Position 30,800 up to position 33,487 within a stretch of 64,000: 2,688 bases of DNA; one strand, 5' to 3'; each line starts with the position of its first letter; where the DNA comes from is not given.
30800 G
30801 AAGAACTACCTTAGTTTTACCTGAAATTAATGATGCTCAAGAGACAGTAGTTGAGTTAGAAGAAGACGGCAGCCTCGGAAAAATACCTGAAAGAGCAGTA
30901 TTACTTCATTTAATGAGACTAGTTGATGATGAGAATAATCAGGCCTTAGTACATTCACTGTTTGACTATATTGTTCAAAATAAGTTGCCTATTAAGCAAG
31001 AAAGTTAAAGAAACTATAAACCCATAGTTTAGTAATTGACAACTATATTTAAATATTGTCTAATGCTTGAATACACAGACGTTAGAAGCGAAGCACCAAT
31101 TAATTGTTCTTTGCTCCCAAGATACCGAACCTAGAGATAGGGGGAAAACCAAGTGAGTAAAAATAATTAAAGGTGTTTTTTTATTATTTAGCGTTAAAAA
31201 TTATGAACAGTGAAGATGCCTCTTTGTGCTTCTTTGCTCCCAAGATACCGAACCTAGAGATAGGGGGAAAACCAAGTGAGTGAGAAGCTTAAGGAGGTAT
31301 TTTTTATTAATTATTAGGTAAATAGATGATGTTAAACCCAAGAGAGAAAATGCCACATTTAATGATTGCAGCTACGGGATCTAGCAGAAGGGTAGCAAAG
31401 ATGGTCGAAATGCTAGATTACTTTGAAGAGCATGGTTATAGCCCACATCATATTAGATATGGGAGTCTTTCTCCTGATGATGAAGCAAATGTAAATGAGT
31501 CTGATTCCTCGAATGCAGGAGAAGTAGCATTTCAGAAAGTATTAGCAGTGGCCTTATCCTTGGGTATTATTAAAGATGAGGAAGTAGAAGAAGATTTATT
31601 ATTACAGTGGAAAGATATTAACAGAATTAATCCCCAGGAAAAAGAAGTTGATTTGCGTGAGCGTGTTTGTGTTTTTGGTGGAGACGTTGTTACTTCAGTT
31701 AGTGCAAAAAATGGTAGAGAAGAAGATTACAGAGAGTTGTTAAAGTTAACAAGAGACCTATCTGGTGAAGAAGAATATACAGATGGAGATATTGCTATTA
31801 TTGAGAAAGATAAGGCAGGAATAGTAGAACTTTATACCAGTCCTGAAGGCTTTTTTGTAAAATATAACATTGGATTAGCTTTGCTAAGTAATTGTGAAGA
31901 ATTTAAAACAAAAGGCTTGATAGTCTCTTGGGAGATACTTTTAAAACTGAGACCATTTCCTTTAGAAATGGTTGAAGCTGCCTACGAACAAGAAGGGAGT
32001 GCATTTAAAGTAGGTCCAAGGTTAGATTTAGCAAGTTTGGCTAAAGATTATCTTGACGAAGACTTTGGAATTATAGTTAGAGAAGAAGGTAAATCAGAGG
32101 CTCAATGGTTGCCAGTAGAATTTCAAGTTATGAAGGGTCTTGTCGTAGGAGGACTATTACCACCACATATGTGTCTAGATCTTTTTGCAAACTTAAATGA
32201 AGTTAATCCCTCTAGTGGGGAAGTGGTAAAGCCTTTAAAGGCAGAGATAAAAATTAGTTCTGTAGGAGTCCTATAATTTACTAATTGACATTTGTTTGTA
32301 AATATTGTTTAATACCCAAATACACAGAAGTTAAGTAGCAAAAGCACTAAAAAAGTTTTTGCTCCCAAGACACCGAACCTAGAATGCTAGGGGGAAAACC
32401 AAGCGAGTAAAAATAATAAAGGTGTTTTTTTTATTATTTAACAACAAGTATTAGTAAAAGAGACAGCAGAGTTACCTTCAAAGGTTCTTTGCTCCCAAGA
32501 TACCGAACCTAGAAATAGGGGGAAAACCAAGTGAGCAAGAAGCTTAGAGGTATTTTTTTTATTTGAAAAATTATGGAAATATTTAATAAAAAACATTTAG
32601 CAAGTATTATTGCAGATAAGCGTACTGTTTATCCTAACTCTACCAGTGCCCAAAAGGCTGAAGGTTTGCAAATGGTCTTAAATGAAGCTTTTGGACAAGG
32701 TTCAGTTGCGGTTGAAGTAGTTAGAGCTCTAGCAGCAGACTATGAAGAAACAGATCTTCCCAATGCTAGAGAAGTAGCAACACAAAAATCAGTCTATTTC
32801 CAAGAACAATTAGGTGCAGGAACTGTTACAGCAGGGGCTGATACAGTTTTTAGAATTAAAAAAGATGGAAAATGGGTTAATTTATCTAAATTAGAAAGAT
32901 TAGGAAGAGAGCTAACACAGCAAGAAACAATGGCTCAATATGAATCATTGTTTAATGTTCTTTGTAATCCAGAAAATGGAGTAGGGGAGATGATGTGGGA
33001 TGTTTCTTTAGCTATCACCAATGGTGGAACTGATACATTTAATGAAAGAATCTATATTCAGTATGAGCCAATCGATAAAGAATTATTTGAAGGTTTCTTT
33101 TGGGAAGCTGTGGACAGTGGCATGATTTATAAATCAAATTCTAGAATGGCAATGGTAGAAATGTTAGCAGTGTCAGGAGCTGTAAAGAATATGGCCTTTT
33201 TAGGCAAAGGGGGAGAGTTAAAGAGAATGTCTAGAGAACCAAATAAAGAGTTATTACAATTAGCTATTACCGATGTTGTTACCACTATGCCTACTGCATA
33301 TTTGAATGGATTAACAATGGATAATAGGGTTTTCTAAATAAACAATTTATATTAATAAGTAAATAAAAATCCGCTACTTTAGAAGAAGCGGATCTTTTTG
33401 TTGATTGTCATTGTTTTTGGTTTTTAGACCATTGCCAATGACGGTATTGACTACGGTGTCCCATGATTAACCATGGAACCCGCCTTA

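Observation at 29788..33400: Tandem paralogous unknown genes, each preceded by a duplicated promoter + double 52-nt leader cassette shared with an unrelated gene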

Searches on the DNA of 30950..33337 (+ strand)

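Call 8: search_rna_families(source=window, start=30950, end=32650, threshold=evalue, max_evalue=10, show_alignments=3)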
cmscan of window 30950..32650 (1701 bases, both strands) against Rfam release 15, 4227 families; matches with E-value up to 10: 9.
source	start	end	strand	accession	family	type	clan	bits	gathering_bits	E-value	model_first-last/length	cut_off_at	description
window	32422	32562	+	RF04182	GibS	Gene; sRNA;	-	22.7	115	2.2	1-142/142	no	GibS sRNA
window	31214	31302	+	RF04099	MIR837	Gene; miRNA;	-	21.4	117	0.32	1-122/122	no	MIR837 microRNA precursor family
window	31433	31568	-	RF01419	IsrR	Gene; antisense;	-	19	52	0.36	1-187/187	no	Antisense RNA which regulates isiA expression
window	32409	32494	+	RF01859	Phe_leader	Cis-reg; leader;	-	18.3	55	6.1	1-125/125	no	Phenylalanine leader peptide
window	31132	31248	-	RF01775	RsaOG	Gene; sRNA;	-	17.9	50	9.9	1-147/147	no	RNA S.aureus Orsay G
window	31216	31321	-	RF01291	SNORD97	Gene; snRNA; snoRNA; CD-box;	-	17.7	45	5.8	1-142/142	no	Small nucleolar RNA SNORD97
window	32037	32112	-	RF02706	TeloSII_ncR30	Gene; sRNA;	-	17.4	86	0.36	1-226/226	no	TeloSII non coding RNA 30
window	31548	31646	-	RF02706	TeloSII_ncR30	Gene; sRNA;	-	12.3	86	6.9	1-226/226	no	TeloSII non coding RNA 30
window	31158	31252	-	RF02350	psRNA6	Gene; sRNA;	-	10.3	60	5.7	1-333/333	no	Nitrosomonas sRNA psRNA6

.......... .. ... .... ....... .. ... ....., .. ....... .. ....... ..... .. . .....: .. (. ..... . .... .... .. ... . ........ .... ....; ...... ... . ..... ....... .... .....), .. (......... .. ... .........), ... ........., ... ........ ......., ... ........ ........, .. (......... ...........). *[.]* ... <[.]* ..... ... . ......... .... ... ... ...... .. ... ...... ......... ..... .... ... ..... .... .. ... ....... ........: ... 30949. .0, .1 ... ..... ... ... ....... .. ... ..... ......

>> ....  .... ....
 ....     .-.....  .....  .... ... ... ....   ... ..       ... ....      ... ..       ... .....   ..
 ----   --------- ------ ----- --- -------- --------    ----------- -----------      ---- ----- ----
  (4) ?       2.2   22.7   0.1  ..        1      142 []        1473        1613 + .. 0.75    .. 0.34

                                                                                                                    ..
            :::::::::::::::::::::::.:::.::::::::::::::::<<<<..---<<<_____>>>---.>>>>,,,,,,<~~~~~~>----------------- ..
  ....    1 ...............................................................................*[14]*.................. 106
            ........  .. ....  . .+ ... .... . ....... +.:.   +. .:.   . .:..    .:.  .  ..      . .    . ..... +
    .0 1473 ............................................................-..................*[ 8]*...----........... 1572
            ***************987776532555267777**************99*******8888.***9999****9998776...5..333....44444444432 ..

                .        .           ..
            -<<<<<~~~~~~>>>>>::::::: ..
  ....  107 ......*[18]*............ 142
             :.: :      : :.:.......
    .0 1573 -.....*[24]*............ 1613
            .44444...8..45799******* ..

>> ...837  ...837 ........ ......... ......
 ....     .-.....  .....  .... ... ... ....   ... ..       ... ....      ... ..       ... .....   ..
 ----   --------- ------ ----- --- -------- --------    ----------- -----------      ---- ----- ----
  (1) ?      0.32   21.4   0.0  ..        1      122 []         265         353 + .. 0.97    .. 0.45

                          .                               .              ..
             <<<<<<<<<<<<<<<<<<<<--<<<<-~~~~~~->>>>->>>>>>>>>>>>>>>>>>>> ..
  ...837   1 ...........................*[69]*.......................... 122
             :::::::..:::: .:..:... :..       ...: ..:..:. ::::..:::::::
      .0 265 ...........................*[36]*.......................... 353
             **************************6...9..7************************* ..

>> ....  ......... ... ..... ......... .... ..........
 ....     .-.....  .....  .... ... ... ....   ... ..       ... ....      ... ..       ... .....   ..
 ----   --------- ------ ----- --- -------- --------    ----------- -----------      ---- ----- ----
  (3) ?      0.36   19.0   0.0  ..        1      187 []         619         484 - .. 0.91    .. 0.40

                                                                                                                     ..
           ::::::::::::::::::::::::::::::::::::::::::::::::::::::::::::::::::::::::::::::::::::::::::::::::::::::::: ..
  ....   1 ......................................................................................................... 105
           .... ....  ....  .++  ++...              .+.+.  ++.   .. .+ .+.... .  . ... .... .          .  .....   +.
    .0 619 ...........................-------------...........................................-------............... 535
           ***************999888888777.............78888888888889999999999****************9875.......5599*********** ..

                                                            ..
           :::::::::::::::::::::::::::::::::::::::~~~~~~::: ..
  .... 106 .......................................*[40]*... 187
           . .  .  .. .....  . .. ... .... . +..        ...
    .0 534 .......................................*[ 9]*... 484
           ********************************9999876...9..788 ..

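Call 55: build_rna_model(alignment_id=A3, structure=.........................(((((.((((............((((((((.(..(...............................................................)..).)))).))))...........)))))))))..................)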
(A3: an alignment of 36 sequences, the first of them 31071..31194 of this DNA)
Model R1 built from alignment A3 (36 sequences, 175 columns); structure: as given.
model positions 130; base pairs 19; branch points 0; effective number of sequences 4.64; information 0.59 bits per position. Calibrated on 0.2 Mb of random sequence (short: E-values are rough).
structure used (alignment columns):
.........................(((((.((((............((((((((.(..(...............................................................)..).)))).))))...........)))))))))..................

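Call 56: search_with_rna_model(model_id=R1, source=window, max_evalue=10, filters=off)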
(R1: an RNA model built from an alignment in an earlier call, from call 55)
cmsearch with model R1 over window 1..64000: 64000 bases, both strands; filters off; matches with E-value up to 10: 30.
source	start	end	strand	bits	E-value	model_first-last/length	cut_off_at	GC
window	32319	32444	+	107.9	1.1e-17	1-130/130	no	0.33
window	32447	32572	+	97.2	1.1e-15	1-130/130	no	0.36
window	31069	31194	+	87.5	7e-14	1-130/130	no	0.36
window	31196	31317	+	79.6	2.1e-12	1-130/130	no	0.37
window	26886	27002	+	24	0.043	1-130/130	no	0.32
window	4169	4227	+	19.4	0.3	1-130/130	no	0.36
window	33619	33693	+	19.1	0.34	1-130/130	no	0.36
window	41889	41956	+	18.8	0.39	1-130/130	no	0.28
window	38179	38242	-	17.6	0.66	1-130/130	no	0.3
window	8430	8515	+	17.5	0.67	1-130/130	no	0.29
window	4646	4691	-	16.7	0.95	1-130/130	no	0.2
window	19500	19603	+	14.9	2.1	1-130/130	no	0.29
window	17777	17901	-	14.4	2.5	1-130/130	no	0.31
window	33348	33420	-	14.4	2.6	1-130/130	no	0.27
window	37997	38057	-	14.1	2.9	1-130/130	no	0.33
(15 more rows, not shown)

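Call 59: search_with_rna_model(model_id=R1, sources=[window, L001, L004, L005, L007, L008, L009, L010, L011, L012, L014, L015, L017, L018, L019, L020, L021, L023, L024, L025, L026, L027, L029, L030, L031, L034, L035, L036, L039, L040, L043, L049, L051, L052, L053, L054, L055, L063, L065, L067, L069, L077, L013, L016, L022, L028, L032, L033, L037, L038, L048, L050, L058, L059, L074], max_evalue=0.1, make_alignment=true)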
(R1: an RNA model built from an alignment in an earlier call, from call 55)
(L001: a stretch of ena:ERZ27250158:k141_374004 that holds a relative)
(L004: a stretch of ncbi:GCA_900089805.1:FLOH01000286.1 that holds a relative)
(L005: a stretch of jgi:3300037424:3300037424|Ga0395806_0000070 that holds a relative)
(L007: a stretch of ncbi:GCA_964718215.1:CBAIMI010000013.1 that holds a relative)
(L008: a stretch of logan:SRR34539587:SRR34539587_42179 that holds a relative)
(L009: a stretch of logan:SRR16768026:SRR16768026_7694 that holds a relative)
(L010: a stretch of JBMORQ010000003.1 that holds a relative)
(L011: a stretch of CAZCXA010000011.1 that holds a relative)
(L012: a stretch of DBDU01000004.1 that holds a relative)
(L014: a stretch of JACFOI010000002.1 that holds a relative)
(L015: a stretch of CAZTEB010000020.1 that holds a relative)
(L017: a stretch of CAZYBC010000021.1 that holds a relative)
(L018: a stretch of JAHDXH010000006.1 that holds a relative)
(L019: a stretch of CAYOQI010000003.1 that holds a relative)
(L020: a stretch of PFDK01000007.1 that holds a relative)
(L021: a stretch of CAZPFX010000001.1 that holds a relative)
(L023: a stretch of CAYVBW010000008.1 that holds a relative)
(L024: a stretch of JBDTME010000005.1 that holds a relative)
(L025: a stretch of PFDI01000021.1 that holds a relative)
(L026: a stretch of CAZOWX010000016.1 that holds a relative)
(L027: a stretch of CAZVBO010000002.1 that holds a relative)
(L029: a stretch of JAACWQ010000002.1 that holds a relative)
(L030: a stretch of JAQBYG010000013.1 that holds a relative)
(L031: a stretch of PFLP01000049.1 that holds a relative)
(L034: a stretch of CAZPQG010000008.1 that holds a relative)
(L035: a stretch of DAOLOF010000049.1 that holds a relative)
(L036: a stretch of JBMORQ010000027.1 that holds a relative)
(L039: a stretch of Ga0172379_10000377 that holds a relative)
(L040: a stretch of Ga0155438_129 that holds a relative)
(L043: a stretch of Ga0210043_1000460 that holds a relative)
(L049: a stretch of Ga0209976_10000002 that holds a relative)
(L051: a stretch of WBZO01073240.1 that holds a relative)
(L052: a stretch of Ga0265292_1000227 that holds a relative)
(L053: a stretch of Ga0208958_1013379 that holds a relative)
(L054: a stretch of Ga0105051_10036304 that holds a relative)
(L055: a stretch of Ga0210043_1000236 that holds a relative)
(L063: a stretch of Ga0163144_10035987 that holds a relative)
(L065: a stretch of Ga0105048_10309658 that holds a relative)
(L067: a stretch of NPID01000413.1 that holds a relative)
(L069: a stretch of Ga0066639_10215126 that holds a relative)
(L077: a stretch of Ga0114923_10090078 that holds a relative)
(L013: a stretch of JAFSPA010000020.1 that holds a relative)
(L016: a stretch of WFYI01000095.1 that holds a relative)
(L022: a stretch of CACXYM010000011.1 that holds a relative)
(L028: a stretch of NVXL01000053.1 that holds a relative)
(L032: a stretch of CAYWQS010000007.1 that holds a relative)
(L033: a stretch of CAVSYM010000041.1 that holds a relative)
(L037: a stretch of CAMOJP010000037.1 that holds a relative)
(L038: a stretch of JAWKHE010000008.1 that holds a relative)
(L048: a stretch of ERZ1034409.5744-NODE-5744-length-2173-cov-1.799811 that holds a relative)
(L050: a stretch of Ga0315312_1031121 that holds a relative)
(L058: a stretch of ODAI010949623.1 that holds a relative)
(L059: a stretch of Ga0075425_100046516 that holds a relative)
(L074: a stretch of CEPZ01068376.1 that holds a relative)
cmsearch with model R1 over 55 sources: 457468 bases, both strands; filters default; matches with E-value up to 0.1: 53.
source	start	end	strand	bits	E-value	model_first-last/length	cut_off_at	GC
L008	3903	4030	+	117.3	1.5e-18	1-130/130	no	0.38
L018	2924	3052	+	117.2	1.6e-18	1-130/130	no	0.39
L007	7274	7403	+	112.4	1.2e-17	1-130/130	no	0.42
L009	7287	7413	+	108.4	6.8e-17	1-130/130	no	0.41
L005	8442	8564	+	108.2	7.3e-17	1-130/130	no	0.37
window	32319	32444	+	108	8.1e-17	1-130/130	no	0.33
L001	5748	5872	+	107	1.2e-16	1-130/130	no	0.3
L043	14300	14422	-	105.4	2.4e-16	1-130/130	no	0.4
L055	767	889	-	104.6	3.4e-16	1-130/130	no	0.4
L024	3234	3367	+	104.6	3.4e-16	1-130/130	no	0.45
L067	842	973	-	102.9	7e-16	1-130/130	no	0.42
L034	5603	5741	-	98.5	4.7e-15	1-130/130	no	0.35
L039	43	171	-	98.3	5e-15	1-130/130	no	0.38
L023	6696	6827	+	97.8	6.3e-15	1-130/130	no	0.32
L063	702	862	-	97.5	7e-15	1-130/130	no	0.42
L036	7779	7910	-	97.2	7.9e-15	1-130/130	no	0.41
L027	6170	6296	+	97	8.7e-15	1-130/130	no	0.35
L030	6363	6500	-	96.4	1.1e-14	1-130/130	no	0.45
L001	5875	6000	+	96.4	1.1e-14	1-130/130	no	0.33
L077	1094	1232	-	96.2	1.2e-14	1-130/130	no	0.38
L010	1784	1908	+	96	1.3e-14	1-130/130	no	0.41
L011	3783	3920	+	95.3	1.8e-14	1-130/130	no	0.38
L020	4123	4258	+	95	2.1e-14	1-130/130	no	0.5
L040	749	886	+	94.6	2.4e-14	1-130/130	no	0.48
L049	3250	3385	-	94.3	2.8e-14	1-130/130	no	0.35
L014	5796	5920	+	94.3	2.8e-14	1-130/130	no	0.44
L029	1837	1974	+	94.1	3e-14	1-130/130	no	0.47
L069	1005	1131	-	92.7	5.6e-14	1-130/130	no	0.34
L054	2691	2832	-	92.6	5.8e-14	1-130/130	no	0.49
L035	3672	3798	+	91.9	7.7e-14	1-130/130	no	0.41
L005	7320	7446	+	91.9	7.8e-14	1-130/130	no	0.41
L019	1960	2089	+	91.8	8.1e-14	1-130/130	no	0.42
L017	2152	2279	+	90.4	1.5e-13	1-130/130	no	0.37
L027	3325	3458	+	90.4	1.5e-13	1-130/130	no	0.38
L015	3081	3221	-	89.2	2.4e-13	1-130/130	no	0.48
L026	2163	2311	-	88.7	3e-13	1-130/130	no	0.45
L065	1520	1640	+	87.9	4.2e-13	1-130/130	no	0.41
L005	8567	8692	+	84.7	1.7e-12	1-130/130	no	0.37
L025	3969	4105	+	84.1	2.1e-12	1-130/130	no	0.49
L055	637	764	-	83.9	2.3e-12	1-130/130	no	0.37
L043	14171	14297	-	83.5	2.7e-12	1-130/130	no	0.35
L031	3007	3148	-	82.5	4.2e-12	1-130/130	no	0.46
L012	2397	2515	+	82.2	4.9e-12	1-130/130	no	0.41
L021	7157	7298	+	82.2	4.9e-12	1-130/130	no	0.45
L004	5836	5999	+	79.9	1.3e-11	1-130/130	no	0.34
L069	1134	1223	-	76.4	5.7e-11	37-130/130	5'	0.37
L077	1839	1971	-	76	6.9e-11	1-130/130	no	0.4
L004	5527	5691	+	72.9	2.6e-10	1-130/130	no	0.37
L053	631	776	+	71.9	3.9e-10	1-130/130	no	0.45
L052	12849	12983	-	68.4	1.7e-09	1-130/130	no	0.41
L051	1789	1895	+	48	1.1e-05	1-102/130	3'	0.5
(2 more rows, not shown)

Alignment A4: 53 matches aligned to the model, 175 columns, each read 5' to 3' on its own strand. Consensus structure (alignment columns), stored with it:
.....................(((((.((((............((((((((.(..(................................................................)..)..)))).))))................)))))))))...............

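Call 88: search_with_rna_model(model_id=R1, sources=[L079, L081, L082, L004], max_evalue=1, filters=off, show_alignments=5)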
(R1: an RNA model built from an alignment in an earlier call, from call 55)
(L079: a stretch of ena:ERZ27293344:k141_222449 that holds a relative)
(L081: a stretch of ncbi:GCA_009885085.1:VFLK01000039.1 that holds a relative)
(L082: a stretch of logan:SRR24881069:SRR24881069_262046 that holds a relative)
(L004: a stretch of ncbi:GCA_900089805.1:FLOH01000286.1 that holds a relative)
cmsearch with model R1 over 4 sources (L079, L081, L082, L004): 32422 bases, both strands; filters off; matches with E-value up to 1: 7.
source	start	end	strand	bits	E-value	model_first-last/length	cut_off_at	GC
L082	3916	4047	+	104.6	2.4e-17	1-130/130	no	0.42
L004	5836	5999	+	79.9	9.2e-13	1-130/130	no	0.34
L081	1808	1969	+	73.3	1.6e-11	1-130/130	no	0.36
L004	5527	5691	+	72.9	1.9e-11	1-130/130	no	0.37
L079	522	686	+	72.5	2.2e-11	1-130/130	no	0.35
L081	2603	2766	+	67.7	1.7e-10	1-130/130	no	0.32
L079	2835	3000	+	57.5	1.3e-08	1-130/130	no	0.3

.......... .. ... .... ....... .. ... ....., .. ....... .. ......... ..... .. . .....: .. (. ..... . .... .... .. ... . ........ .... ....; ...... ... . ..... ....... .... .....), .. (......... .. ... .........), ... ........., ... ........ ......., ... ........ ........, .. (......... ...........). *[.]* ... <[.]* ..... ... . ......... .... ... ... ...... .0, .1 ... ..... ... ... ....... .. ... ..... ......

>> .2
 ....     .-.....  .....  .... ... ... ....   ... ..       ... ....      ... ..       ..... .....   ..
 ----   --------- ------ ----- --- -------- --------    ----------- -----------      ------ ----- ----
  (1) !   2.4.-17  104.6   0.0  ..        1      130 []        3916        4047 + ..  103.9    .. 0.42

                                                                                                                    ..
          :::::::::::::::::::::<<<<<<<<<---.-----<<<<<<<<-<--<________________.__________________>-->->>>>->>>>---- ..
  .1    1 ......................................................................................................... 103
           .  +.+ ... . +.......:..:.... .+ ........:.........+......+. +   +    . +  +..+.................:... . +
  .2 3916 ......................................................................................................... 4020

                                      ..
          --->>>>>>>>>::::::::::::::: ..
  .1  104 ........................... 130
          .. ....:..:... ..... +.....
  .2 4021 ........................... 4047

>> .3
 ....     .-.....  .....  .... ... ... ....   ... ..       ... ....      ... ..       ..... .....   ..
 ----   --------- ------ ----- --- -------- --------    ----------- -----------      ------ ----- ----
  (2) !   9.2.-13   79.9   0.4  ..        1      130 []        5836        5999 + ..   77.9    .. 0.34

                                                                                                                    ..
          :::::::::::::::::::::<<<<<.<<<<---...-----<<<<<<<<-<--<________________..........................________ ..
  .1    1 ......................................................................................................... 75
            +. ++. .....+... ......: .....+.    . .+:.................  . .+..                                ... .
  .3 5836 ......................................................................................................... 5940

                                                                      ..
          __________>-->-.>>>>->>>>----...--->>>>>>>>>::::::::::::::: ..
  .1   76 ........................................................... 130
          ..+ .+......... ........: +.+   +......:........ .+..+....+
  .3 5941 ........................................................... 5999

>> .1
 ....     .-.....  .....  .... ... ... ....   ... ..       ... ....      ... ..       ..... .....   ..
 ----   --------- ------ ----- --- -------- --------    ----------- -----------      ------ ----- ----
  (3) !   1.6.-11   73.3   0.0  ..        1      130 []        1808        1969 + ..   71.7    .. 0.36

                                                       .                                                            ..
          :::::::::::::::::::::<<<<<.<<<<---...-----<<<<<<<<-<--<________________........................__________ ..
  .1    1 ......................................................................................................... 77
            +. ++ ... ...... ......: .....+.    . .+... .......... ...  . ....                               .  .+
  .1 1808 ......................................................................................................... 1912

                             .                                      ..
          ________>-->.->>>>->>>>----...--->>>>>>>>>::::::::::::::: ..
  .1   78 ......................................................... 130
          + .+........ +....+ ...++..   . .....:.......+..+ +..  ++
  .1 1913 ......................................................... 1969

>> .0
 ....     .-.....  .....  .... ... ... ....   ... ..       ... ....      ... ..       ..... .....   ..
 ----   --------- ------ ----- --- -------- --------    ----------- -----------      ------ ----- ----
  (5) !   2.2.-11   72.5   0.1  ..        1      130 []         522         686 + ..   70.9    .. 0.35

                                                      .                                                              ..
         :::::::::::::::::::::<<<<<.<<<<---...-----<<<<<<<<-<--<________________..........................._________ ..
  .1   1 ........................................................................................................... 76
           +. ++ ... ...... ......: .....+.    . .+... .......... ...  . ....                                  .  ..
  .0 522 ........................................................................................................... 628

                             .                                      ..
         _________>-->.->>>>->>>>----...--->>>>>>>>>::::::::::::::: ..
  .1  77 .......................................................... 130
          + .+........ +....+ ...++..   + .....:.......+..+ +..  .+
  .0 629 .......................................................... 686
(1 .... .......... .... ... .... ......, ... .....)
